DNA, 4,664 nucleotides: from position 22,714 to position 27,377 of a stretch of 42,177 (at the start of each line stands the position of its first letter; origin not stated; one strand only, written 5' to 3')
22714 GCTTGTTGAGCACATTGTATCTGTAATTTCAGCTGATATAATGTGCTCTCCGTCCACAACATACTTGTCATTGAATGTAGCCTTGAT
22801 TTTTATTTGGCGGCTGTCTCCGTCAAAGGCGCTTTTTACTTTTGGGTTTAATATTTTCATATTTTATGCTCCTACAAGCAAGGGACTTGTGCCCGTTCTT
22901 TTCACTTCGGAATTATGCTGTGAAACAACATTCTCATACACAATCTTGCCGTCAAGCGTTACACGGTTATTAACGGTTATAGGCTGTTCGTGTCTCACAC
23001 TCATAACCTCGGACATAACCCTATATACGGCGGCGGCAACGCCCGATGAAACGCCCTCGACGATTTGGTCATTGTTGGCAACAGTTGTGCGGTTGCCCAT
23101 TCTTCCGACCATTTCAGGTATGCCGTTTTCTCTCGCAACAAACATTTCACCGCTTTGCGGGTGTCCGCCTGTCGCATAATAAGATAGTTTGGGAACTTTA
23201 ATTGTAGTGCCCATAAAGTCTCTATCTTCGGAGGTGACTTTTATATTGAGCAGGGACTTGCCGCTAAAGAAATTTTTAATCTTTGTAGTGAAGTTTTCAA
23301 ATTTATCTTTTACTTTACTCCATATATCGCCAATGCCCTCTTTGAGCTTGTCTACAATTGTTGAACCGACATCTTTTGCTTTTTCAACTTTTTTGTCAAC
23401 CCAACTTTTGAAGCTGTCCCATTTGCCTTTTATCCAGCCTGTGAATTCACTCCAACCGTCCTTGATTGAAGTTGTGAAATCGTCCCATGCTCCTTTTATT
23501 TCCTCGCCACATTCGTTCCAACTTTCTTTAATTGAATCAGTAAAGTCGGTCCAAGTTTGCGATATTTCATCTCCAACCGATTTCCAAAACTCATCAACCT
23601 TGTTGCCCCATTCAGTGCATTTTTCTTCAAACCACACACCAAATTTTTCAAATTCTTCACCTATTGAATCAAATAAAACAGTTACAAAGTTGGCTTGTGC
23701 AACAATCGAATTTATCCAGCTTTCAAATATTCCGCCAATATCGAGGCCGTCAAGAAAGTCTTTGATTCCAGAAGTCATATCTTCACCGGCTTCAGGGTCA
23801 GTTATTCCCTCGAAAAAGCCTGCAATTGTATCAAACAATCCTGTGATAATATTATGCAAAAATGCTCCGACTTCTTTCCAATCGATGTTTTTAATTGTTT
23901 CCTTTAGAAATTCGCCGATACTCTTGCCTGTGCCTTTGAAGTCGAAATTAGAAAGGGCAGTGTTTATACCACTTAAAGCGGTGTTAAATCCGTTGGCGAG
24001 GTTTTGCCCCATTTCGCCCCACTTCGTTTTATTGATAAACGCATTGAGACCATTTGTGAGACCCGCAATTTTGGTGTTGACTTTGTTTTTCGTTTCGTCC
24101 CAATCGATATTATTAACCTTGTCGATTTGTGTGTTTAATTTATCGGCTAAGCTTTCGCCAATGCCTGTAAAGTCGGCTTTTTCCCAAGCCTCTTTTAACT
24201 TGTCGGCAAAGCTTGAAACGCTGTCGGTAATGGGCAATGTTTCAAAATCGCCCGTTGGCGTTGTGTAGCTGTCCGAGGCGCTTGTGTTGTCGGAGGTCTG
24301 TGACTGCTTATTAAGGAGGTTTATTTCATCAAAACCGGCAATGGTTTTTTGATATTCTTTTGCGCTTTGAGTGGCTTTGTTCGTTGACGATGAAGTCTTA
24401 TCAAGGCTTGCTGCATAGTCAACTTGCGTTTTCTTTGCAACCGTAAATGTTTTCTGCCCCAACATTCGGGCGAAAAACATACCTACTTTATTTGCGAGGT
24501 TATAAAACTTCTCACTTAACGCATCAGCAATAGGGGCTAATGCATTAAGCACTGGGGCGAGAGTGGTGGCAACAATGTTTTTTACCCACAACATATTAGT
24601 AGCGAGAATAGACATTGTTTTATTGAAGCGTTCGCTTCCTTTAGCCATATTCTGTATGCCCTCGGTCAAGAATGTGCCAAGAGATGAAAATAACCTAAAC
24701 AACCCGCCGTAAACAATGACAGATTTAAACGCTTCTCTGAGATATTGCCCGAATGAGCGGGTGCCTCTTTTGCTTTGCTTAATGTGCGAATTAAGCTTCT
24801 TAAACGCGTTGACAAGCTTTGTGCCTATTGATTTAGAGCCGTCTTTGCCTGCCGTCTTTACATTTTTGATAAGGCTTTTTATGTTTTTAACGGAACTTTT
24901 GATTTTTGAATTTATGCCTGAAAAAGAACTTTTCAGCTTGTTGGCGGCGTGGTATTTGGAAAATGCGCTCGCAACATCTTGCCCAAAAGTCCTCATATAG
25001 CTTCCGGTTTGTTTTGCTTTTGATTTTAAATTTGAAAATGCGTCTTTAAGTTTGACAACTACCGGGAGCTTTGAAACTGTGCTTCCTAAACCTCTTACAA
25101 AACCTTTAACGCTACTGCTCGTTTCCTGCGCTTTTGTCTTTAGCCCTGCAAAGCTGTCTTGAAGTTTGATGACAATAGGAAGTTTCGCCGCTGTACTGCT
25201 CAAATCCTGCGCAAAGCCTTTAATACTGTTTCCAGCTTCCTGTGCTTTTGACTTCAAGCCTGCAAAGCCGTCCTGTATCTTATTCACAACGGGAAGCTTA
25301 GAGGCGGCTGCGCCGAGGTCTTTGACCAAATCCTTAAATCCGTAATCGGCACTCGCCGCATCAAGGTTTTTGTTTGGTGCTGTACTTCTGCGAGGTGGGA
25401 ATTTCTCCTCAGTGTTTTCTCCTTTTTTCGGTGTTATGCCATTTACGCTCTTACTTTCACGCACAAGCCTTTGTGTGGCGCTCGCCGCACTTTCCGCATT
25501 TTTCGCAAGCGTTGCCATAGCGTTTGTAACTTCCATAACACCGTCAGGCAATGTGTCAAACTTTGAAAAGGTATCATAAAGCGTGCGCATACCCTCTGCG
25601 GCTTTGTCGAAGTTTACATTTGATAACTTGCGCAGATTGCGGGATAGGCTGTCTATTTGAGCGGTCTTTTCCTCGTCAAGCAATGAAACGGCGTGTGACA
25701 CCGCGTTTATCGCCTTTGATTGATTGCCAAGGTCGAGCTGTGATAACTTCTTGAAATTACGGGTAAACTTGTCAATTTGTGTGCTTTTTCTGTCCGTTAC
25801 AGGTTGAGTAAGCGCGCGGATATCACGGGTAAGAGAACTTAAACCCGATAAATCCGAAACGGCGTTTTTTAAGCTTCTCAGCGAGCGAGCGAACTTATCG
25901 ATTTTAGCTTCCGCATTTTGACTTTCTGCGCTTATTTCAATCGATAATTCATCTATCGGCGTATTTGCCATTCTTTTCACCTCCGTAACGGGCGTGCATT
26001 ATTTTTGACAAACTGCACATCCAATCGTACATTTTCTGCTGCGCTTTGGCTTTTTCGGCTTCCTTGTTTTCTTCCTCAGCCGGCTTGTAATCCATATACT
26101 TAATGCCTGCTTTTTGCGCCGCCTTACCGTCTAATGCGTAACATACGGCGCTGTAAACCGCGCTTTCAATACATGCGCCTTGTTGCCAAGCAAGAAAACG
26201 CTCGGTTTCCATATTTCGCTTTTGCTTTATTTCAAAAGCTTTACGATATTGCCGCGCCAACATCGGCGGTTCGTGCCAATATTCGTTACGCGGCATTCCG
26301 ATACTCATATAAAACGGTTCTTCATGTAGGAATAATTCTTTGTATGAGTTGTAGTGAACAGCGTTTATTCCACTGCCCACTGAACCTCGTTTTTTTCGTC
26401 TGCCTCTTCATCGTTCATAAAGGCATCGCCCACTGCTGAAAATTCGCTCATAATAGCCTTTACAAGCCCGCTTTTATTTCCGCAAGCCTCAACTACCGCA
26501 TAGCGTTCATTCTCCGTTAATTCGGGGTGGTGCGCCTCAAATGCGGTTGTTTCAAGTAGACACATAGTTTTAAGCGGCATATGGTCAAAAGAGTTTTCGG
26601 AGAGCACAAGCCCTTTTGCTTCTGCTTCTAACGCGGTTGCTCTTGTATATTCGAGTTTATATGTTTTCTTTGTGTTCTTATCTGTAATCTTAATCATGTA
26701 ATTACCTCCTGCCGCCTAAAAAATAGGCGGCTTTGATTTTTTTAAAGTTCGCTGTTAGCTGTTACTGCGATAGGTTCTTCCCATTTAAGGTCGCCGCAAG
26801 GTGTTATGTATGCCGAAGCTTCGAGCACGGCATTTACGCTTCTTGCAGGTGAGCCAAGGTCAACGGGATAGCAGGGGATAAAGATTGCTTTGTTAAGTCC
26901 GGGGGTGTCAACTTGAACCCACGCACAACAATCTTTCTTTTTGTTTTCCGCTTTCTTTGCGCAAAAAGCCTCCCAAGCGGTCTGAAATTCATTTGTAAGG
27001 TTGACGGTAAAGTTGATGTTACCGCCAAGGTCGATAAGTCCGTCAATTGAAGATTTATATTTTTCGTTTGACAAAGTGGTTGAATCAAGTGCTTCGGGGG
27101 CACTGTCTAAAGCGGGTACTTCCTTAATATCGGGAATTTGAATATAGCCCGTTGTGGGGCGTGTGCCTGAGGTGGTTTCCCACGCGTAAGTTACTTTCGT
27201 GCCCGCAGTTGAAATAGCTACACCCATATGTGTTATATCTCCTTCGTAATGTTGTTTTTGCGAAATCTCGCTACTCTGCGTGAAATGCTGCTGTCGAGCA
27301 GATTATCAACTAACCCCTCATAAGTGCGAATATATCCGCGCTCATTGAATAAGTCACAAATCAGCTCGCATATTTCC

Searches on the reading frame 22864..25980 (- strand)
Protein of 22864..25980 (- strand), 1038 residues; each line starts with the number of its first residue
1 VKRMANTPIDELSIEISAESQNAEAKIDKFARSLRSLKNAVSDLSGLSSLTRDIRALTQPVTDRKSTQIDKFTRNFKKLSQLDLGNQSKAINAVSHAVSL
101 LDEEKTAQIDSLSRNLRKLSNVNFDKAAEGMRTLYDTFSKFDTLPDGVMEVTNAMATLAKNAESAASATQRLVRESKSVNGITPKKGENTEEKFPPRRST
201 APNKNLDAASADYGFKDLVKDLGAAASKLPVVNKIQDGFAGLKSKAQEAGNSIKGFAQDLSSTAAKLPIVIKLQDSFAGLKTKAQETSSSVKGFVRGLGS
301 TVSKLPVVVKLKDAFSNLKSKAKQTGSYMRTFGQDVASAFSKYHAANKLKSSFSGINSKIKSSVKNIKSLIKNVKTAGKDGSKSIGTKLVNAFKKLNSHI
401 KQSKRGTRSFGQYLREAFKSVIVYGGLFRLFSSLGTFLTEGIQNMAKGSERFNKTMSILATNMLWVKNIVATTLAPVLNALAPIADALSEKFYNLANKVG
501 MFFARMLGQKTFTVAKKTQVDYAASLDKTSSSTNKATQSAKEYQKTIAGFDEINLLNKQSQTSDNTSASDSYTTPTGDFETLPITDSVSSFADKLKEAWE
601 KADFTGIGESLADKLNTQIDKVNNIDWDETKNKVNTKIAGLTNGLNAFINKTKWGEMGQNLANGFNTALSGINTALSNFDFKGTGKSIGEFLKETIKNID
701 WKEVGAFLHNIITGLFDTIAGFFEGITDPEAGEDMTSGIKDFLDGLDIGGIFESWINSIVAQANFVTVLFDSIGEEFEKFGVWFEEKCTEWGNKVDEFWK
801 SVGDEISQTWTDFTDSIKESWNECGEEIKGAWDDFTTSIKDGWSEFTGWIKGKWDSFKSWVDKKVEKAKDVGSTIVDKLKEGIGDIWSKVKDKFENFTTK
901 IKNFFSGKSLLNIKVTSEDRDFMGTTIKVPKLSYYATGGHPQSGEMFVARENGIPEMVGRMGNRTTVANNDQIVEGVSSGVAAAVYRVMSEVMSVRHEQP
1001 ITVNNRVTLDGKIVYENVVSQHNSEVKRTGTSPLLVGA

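Call 71: search_protein_families(library=phrogs, max_evalue=0.001, proteins=[window:22864-25980:-])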
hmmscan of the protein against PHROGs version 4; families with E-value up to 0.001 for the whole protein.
window:22864-25980:- (1038 aa): 11 families
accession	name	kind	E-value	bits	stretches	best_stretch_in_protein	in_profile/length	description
phrog_1535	-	tail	2e-50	173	3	372-728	284-705/1152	tail length tape measure protein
phrog_58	-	tail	1.3e-28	101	1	2-1003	168-1044/1544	tail length tape measure protein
phrog_167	-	tail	9.1e-24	84.3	1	17-904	203-995/1555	tail length tape measure protein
phrog_28918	-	unknown function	2.6e-16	59.4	2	522-832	284-635/1445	-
phrog_1272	-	tail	4e-16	58.9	1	681-909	694-879/1606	tail length tape measure protein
phrog_37543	-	unknown function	4.4e-16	59.6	1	391-597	31-233/622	-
phrog_991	-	tail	5.6e-11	41.7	2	795-1008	663-891/1966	tail length tape measure protein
phrog_32669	-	unknown function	5.9e-10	38.6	1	806-960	788-942/1054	-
phrog_4070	-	tail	4.1e-09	36.1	1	708-907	167-367/989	tail length tape measure protein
phrog_17020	-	unknown function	4.8e-09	36.9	1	791-984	94-301/353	-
phrog_4200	-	tail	1.4e-08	34.7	1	634-993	243-515/732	tail length tape measure protein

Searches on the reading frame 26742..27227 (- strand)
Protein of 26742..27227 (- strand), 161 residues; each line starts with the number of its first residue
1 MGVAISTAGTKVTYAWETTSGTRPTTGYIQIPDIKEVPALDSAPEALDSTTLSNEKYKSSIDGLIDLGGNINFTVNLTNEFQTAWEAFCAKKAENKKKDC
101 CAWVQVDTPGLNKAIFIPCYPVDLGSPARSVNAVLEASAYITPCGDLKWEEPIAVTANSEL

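Call 71: search_protein_families(library=phrogs, max_evalue=0.001, proteins=[window:26742-27227:-])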
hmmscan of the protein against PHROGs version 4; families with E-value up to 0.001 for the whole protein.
window:26742-27227:- (161 aa): 1 family
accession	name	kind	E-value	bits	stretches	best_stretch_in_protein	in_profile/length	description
phrog_158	-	tail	2e-06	28.5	1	5-153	17-162/376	major tail protein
